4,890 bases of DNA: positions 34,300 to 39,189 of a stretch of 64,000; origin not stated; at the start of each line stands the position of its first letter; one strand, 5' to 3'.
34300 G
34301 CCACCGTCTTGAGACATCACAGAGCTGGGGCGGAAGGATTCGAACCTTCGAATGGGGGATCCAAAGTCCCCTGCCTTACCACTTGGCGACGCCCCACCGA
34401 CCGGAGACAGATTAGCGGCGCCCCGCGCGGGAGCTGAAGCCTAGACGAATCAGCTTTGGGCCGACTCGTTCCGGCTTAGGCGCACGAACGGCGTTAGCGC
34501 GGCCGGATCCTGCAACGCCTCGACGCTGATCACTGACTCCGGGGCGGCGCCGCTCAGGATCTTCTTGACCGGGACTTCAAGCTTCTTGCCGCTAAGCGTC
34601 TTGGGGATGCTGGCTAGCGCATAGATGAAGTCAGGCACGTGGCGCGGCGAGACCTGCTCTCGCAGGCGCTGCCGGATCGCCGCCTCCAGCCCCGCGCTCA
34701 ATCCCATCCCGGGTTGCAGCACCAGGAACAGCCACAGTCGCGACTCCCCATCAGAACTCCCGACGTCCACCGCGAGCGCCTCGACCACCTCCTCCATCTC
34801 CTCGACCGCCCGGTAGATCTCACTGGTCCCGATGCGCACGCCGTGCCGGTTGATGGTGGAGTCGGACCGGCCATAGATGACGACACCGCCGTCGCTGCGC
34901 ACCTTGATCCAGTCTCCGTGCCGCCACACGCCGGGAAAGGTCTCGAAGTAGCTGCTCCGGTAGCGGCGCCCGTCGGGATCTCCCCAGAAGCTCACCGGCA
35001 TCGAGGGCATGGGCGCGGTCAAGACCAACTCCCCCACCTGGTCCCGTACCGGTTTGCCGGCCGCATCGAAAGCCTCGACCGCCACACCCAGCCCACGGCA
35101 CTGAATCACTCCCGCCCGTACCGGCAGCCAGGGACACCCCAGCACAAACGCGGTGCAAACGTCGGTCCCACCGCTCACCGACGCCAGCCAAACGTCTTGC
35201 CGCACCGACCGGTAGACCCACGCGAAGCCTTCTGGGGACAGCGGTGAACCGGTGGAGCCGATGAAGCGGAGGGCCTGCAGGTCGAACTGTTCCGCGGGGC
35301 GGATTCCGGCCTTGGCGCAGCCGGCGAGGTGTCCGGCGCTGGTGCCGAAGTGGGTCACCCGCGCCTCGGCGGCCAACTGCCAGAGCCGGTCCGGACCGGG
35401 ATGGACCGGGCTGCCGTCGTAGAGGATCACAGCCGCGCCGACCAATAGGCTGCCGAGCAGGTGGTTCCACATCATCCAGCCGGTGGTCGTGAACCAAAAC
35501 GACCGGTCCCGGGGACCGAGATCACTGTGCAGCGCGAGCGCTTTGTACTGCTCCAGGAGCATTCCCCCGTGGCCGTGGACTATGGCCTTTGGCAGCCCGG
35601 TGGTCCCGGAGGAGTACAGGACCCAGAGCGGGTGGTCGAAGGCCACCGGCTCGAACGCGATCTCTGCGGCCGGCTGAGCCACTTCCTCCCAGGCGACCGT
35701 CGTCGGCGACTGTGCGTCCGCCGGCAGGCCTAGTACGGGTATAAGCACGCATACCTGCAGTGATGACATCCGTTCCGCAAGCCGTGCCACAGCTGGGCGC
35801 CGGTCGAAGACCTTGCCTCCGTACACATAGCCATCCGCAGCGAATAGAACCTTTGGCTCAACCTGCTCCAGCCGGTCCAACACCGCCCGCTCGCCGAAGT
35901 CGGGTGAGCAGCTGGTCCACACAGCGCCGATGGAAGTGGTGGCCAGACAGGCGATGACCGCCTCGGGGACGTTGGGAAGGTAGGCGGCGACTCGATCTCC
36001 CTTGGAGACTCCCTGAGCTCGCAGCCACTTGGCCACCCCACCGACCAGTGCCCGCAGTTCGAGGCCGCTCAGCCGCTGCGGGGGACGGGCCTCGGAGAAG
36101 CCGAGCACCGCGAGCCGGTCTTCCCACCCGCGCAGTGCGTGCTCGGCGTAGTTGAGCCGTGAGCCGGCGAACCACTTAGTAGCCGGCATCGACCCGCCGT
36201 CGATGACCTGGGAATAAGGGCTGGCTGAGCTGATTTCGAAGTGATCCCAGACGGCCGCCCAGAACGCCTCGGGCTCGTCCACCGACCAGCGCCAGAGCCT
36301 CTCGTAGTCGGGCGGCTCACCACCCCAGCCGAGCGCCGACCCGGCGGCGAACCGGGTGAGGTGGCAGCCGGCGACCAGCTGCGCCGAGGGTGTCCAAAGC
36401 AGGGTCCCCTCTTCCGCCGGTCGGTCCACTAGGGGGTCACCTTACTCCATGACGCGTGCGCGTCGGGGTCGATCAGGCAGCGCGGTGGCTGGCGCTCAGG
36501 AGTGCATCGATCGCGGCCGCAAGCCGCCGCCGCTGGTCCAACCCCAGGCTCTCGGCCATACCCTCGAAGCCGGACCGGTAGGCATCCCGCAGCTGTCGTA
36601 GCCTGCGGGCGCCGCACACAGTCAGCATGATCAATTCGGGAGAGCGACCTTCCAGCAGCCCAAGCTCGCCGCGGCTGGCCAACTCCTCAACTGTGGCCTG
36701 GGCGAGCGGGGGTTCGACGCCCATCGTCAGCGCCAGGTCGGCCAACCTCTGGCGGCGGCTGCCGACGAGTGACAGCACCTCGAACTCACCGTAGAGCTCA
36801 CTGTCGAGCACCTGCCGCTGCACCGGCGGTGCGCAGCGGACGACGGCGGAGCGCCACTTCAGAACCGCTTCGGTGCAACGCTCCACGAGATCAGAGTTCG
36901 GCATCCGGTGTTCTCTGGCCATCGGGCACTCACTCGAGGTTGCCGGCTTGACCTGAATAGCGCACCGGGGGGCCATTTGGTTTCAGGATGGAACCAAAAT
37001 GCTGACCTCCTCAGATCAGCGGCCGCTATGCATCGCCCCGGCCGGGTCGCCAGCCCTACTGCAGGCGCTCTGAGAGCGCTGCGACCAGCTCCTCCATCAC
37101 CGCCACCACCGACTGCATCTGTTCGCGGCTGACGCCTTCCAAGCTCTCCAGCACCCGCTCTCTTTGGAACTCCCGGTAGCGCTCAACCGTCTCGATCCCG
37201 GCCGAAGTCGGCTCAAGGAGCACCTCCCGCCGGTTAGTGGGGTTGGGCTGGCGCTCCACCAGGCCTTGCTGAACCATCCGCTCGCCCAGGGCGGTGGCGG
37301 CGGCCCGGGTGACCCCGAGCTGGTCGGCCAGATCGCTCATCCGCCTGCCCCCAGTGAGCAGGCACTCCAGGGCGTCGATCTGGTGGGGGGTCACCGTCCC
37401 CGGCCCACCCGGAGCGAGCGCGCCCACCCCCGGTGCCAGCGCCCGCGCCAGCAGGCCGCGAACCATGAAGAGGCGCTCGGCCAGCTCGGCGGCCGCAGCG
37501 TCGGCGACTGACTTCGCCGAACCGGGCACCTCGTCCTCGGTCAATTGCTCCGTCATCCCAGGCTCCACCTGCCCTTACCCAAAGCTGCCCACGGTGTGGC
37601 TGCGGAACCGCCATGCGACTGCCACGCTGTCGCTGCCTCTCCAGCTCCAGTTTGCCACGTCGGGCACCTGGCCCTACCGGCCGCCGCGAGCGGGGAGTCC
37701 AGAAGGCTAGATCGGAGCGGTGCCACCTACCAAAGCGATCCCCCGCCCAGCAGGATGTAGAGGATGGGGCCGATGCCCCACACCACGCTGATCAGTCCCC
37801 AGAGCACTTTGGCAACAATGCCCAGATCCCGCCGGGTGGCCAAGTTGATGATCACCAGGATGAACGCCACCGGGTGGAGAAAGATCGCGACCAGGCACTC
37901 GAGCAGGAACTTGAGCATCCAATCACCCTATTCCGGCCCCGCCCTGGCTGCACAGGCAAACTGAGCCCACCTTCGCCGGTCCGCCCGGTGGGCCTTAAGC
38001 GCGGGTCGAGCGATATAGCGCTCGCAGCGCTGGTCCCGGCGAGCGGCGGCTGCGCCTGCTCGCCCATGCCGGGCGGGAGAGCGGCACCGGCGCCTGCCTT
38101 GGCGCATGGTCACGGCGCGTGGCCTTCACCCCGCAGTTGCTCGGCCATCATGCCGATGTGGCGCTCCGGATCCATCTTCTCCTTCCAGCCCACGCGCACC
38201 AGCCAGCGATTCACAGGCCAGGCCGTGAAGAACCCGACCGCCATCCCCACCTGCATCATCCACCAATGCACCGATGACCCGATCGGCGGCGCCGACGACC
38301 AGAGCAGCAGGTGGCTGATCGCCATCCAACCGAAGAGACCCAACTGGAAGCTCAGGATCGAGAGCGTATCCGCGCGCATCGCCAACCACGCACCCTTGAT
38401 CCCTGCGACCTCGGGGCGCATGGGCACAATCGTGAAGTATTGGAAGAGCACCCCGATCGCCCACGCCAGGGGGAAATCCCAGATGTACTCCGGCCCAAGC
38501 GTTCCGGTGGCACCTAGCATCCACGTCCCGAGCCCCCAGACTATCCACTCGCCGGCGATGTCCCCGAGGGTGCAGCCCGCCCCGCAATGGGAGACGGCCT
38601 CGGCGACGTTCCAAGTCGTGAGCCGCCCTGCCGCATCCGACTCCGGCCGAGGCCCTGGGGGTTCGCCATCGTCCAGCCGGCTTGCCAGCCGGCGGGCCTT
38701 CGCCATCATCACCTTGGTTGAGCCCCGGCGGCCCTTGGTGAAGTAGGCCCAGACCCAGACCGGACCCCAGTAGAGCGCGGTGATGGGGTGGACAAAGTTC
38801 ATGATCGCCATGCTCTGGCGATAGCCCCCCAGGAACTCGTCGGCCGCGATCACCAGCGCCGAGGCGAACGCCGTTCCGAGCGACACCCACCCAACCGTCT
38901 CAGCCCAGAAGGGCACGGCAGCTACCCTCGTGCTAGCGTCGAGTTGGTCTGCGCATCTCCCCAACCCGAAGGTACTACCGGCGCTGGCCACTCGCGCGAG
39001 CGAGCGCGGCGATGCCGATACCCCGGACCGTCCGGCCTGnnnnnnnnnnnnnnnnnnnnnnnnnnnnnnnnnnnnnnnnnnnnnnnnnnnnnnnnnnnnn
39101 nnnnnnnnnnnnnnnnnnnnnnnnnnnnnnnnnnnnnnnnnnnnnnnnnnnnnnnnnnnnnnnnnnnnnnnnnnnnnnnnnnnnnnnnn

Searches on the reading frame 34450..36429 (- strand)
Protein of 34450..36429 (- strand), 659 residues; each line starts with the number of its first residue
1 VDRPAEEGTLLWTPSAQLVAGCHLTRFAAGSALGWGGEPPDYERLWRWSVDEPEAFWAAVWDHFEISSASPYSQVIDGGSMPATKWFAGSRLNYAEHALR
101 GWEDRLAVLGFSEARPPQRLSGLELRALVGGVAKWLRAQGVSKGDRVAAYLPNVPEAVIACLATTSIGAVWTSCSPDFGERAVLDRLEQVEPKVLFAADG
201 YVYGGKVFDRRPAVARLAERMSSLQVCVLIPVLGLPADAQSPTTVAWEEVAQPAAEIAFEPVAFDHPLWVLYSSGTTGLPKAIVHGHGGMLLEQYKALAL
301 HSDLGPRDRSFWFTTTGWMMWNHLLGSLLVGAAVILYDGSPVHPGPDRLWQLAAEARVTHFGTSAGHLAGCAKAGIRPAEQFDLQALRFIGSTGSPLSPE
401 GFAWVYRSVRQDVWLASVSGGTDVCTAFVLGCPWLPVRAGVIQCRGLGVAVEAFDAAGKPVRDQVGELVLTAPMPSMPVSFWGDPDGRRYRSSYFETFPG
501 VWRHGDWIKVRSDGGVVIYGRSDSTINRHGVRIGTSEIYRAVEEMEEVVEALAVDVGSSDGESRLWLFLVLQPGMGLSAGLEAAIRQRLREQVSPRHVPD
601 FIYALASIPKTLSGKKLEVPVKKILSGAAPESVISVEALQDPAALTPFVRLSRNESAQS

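Call 4: search_protein_families(library=ncbifam, proteins=[window:34450-36429:-])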
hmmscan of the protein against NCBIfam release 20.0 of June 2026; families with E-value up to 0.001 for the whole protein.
window:34450-36429:- (659 aa): 79 families (the best 25 are shown)
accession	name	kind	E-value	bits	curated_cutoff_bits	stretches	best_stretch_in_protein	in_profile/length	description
NF002937.0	PRK03584.1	subfamily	9.1e-281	932.8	639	1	7-655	3-655/657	acetoacetate--CoA ligase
TIGR01217.1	ac_ac_CoA_syn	equivalog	1.4e-243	809.8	520.9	1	9-653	4-649/652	acetoacetate--CoA ligase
NF001208.0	PRK00174.1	subfamily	8.2e-91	305.2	657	1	41-646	28-639/649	acetate--CoA ligase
TIGR02188.1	Ac_CoA_lig_AcsA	equivalog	1.6e-90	304.1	724.95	1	41-645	6-623/629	acetate--CoA ligase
NF007815.0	PRK10524.1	equivalog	1.1e-61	209.2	955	1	41-646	3-621/629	propionate--CoA ligase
TIGR02316.1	propion_prpE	equivalog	7.9e-61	206.4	827.4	1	42-646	3-620/628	propionate--CoA ligase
NF003313.0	PRK04319.1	equivalog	3.2e-48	164.3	729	1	97-617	53-553/574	acetate--CoA ligase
NF004837.0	PRK06187.1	subfamily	1.2e-30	106.2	476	1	124-623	38-520/531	long-chain-fatty-acid--CoA ligase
TIGR01733.1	AA-adenyl-dom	subfamily_domain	7.1e-30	104.1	317.4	1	124-552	4-408/409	amino acid adenylation domain-containing protein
NF053567.1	HBDA_AROS1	equivalog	9.9e-29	100.1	1000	1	120-625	40-519/523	3-hydroxybenzoate--CoA ligase HbdA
NF004814.0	PRK06164.1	equivalog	3.9e-28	98.3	677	1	119-617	35-519/540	acyl-CoA synthetase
TIGR02262.1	benz_CoA_lig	subfamily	4.1e-27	95.1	375.25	1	119-615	30-499/508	benzoate-CoA ligase family protein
NF004114.0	PRK05605.1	equivalog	1.1e-23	83.4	766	2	124-304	64-260/575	long-chain-fatty-acid--CoA ligase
NF005863.0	PRK07798.1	subfamily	5.3e-23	81.4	543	2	324-615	238-521/540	acyl-CoA synthetase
NF004758.0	PRK06087.1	equivalog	1.3e-22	80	736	1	129-616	60-526/548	medium-chain fatty-acid--CoA ligase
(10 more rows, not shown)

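Call 5: search_protein_families(library=pfam, proteins=[window:34450-36429:-])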
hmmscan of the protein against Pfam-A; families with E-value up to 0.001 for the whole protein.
window:34450-36429:- (659 aa): 3 families
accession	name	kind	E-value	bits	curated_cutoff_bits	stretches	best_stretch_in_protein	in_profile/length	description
PF00501.34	AMP-binding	-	2.8e-49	168.4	29.9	1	96-473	2-377/384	AMP-binding enzyme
PF16177.11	ACAS_N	-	3.6e-15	56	27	1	42-98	1-55/55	Acetyl-coenzyme A synthetase N-terminus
PF13193.12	AMP-binding_C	-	1.4e-06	29.6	24.5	1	541-615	5-76/76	AMP-binding enzyme C-terminal domain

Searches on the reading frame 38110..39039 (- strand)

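Call 50: search_protein_families(library=pfam, proteins=[window:38110-39039:-], max_evalue=0.00001)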
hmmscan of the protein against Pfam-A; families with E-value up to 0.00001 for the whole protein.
window:38110-39039:- (309 aa): 1 family
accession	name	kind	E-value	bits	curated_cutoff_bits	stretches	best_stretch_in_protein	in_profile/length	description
PF14342.11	DUF4396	-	1.8e-32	113.1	27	1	145-286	5-141/141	Domain of unknown function (DUF4396)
